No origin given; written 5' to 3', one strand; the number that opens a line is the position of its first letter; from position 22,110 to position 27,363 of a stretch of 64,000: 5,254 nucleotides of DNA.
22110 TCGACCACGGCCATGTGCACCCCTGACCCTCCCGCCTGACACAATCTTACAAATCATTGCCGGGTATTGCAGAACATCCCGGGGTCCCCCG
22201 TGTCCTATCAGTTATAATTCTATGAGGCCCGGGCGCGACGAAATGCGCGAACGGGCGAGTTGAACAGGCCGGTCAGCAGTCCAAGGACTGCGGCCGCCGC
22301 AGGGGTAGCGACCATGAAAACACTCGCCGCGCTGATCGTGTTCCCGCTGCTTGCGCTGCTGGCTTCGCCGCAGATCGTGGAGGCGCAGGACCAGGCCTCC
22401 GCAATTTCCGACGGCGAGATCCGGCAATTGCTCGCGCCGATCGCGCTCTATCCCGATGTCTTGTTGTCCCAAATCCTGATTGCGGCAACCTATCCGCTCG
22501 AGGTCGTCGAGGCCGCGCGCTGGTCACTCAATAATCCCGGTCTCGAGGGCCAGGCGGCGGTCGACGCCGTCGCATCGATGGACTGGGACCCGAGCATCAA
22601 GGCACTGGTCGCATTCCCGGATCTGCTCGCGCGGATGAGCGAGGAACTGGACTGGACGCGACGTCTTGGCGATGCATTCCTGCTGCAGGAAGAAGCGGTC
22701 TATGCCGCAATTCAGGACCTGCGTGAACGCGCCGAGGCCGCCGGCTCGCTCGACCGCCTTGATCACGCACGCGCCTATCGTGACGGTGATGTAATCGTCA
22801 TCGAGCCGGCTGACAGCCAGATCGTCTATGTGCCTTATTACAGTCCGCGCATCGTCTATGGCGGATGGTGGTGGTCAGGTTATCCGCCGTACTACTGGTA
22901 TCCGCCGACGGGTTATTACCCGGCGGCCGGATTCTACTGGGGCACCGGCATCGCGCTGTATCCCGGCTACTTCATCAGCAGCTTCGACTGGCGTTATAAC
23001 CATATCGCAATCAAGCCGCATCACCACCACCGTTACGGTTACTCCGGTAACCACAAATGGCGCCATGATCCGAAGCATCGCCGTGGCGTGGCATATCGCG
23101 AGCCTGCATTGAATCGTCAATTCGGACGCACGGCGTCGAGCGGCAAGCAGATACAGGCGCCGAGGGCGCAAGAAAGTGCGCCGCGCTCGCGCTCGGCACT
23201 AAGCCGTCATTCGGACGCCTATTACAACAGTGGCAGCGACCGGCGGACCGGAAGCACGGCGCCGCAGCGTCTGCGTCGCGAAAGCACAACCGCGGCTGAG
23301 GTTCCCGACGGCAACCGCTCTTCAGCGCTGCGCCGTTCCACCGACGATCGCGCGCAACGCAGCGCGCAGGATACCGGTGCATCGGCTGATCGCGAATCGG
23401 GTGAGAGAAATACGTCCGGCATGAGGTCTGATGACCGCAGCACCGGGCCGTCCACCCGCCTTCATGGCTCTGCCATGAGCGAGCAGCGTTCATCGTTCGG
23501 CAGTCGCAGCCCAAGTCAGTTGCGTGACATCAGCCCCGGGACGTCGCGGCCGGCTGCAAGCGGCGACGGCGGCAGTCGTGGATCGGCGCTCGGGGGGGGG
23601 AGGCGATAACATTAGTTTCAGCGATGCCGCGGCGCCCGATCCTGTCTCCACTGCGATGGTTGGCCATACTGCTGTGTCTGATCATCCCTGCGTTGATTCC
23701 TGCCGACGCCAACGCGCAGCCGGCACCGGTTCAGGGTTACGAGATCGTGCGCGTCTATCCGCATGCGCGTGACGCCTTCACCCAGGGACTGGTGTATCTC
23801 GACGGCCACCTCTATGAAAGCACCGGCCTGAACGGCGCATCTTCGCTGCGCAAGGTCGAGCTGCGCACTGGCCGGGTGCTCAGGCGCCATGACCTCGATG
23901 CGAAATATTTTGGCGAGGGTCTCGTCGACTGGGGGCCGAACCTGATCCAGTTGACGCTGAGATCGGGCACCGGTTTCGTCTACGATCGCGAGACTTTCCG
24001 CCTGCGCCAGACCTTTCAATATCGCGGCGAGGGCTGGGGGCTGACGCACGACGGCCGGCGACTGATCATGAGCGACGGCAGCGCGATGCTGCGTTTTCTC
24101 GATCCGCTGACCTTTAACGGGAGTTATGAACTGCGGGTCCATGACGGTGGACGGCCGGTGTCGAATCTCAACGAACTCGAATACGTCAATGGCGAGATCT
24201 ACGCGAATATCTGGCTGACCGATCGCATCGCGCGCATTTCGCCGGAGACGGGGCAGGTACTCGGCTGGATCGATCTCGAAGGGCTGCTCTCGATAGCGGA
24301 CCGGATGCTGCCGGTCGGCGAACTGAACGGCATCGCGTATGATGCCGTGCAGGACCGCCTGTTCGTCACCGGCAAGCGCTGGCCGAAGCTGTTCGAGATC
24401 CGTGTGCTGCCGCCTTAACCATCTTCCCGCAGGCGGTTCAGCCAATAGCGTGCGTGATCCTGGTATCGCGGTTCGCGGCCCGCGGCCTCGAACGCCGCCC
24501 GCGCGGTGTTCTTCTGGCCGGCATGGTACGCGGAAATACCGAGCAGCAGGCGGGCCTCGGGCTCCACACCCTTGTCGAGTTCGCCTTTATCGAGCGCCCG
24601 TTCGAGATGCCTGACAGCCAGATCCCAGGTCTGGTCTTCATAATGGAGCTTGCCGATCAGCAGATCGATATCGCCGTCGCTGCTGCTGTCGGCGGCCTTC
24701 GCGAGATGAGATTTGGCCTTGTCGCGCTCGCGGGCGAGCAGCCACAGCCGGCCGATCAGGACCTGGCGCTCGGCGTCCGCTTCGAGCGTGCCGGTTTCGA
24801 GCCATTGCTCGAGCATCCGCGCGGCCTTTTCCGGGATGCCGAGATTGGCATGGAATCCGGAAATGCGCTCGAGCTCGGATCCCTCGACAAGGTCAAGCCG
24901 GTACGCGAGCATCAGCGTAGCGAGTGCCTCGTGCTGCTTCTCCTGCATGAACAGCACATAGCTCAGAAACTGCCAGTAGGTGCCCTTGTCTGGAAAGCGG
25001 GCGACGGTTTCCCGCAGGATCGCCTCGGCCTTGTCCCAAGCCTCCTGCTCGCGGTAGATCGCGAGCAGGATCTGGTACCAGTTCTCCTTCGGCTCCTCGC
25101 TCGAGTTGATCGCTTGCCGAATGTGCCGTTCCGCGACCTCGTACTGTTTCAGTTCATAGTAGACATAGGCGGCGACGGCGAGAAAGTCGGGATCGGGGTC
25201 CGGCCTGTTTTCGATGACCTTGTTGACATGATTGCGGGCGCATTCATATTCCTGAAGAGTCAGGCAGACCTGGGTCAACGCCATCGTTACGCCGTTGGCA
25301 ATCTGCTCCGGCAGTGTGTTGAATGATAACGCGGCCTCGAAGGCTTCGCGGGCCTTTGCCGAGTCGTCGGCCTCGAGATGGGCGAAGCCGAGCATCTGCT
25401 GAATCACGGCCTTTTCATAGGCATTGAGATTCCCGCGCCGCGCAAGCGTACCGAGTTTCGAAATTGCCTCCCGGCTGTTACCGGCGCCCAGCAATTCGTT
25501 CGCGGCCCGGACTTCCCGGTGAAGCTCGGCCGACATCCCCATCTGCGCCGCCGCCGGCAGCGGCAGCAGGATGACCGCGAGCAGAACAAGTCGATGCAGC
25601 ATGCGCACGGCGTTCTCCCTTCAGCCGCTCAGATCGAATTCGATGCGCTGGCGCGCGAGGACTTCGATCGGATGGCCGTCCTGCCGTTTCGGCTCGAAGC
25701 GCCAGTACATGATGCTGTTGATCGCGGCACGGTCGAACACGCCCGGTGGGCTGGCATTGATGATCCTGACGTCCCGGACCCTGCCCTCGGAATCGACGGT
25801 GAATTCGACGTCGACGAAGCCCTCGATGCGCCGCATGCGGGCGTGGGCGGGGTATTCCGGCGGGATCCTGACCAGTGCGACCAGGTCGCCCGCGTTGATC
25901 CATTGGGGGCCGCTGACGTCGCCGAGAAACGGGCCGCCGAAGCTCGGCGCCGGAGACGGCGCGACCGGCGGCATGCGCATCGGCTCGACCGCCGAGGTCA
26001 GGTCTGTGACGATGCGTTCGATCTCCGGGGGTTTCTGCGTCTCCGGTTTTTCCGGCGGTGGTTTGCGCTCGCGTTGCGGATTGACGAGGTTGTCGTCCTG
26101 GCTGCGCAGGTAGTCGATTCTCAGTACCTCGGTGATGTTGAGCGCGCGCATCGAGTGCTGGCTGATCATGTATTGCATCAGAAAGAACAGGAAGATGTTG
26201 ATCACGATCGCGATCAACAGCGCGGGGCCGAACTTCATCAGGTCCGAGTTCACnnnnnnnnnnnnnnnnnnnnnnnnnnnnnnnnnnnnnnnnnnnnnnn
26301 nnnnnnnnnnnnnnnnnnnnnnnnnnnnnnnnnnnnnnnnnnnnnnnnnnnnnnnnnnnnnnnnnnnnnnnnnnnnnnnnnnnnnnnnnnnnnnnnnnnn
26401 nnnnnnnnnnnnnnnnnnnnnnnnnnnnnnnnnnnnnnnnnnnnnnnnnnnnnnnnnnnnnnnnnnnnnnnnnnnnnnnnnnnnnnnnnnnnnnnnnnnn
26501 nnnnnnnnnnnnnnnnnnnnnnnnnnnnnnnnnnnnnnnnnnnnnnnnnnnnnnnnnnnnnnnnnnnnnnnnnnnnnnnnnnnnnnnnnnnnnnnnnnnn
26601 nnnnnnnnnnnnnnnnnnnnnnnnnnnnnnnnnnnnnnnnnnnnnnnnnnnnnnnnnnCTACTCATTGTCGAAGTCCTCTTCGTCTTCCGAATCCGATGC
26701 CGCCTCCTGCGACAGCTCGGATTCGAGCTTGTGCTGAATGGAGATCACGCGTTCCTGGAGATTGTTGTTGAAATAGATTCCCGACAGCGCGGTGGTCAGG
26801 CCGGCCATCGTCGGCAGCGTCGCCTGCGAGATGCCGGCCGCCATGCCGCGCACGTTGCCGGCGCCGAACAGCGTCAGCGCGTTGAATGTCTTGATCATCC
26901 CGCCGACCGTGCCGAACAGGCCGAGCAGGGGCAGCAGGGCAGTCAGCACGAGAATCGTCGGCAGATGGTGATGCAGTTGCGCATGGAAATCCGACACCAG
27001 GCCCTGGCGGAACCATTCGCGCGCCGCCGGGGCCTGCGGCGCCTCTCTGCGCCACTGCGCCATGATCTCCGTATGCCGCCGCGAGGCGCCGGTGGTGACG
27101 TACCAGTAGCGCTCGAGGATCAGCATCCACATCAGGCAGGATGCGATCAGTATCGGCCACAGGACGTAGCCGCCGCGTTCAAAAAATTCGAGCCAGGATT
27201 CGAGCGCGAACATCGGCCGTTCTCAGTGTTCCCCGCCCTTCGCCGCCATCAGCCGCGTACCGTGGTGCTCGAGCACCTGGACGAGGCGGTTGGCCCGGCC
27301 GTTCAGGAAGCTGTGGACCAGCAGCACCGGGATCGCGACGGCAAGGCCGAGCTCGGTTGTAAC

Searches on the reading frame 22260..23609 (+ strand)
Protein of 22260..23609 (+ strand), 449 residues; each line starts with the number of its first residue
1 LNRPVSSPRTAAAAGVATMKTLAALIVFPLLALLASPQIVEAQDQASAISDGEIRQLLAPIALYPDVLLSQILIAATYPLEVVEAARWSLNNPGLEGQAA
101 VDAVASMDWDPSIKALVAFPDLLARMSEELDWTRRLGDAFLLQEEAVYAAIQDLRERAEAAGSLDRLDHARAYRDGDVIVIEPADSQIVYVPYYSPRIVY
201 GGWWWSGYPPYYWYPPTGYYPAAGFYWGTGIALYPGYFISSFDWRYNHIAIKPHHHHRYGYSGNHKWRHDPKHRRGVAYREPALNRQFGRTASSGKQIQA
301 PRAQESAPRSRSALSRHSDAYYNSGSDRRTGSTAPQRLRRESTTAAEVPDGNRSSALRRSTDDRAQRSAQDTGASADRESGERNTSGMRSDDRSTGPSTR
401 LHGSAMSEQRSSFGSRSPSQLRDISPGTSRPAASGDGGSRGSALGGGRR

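Call 33: search_protein_families(library=pfam, proteins=[window:22260-23609:+], max_evalue=0.00001)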
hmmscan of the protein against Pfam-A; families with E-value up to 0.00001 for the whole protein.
window:22260-23609:+ (449 aa): 1 family
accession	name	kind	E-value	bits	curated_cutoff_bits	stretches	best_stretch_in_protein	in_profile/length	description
PF11737.13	DUF3300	-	2e-84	283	25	1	51-269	2-227/227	Protein of unknown function (DUF3300)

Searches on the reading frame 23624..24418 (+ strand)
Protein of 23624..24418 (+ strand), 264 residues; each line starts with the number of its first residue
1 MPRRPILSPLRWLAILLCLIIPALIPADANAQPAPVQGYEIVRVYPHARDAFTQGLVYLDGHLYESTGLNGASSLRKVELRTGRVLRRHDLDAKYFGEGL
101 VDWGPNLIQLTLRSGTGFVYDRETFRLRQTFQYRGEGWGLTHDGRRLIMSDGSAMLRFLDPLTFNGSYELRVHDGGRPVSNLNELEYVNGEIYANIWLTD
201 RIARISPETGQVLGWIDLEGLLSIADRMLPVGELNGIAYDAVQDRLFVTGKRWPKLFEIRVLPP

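Call 33: search_protein_families(library=pfam, proteins=[window:23624-24418:+], max_evalue=0.00001)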
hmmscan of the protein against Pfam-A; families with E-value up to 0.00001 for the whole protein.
window:23624-24418:+ (264 aa): 1 family
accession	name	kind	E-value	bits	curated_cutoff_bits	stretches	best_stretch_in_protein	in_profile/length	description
PF05096.18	Glu_cyclase_2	-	3.7e-94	315.3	22.3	1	26-261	14-249/249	Glutamine cyclotransferase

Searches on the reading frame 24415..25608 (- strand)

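Call 33: search_protein_families(library=pfam, proteins=[window:24415-25608:-], max_evalue=0.00001)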
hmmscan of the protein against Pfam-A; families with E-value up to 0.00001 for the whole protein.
window:24415-25608:- (397 aa): 9 families
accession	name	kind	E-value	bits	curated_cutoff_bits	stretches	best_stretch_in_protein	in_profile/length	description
PF13432.12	TPR_16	-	4.1e-11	43.6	32.7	0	317-376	2-57/65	Tetratricopeptide repeat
PF13428.12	TPR_14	-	5.4e-11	42.5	23.5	0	178-215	4-41/44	Tetratricopeptide repeat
PF07719.23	TPR_2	-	6.6e-09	35.7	27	0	71-96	5-30/34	Tetratricopeptide repeat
PF13174.12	TPR_6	-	2.5e-08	34.5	26.3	0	351-375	1-25/33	Tetratricopeptide repeat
PF13424.12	TPR_12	-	3.9e-08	33.8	30.1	0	317-376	8-71/77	Tetratricopeptide repeat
PF23914.1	TPR_CcmH_CycH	-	1.3e-07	32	42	0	71-165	54-146/158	Cytochrome c-type biogenesis protein H TPR domain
PF14559.12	TPR_19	-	1.4e-06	29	25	0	152-214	3-64/68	Tetratricopeptide repeat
PF13181.12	TPR_8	-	6.7e-06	26.3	25.7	0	145-171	6-32/34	Tetratricopeptide repeat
PF25062.1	ARM_TT21_N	-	6.8e-06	26.4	40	0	190-371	9-187/222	Tetratricopeptide repeat protein 21 N-terminal ARM repeat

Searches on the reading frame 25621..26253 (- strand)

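Call 84: search_protein_families(library=pfam, proteins=[window:25621-26253:-], max_evalue=0.0001)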
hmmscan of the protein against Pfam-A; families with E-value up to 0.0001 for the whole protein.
window:25621-26253:- (210 aa): 1 family
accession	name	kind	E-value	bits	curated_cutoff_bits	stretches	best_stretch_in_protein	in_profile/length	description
PF03544.19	TonB_C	-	1.6e-21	77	24.6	1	131-208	2-79/79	Gram-negative bacterial TonB protein C-terminal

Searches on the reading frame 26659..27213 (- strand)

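Call 33: search_protein_families(library=pfam, proteins=[window:26659-27213:-], max_evalue=0.00001)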
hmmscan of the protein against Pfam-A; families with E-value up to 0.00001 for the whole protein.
window:26659-27213:- (184 aa): 1 family
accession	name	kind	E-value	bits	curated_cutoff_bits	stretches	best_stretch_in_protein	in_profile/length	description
PF01618.21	MotA_ExbB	-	2.7e-17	63.1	22.9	1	75-164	37-126/127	MotA/TolQ/ExbB proton channel family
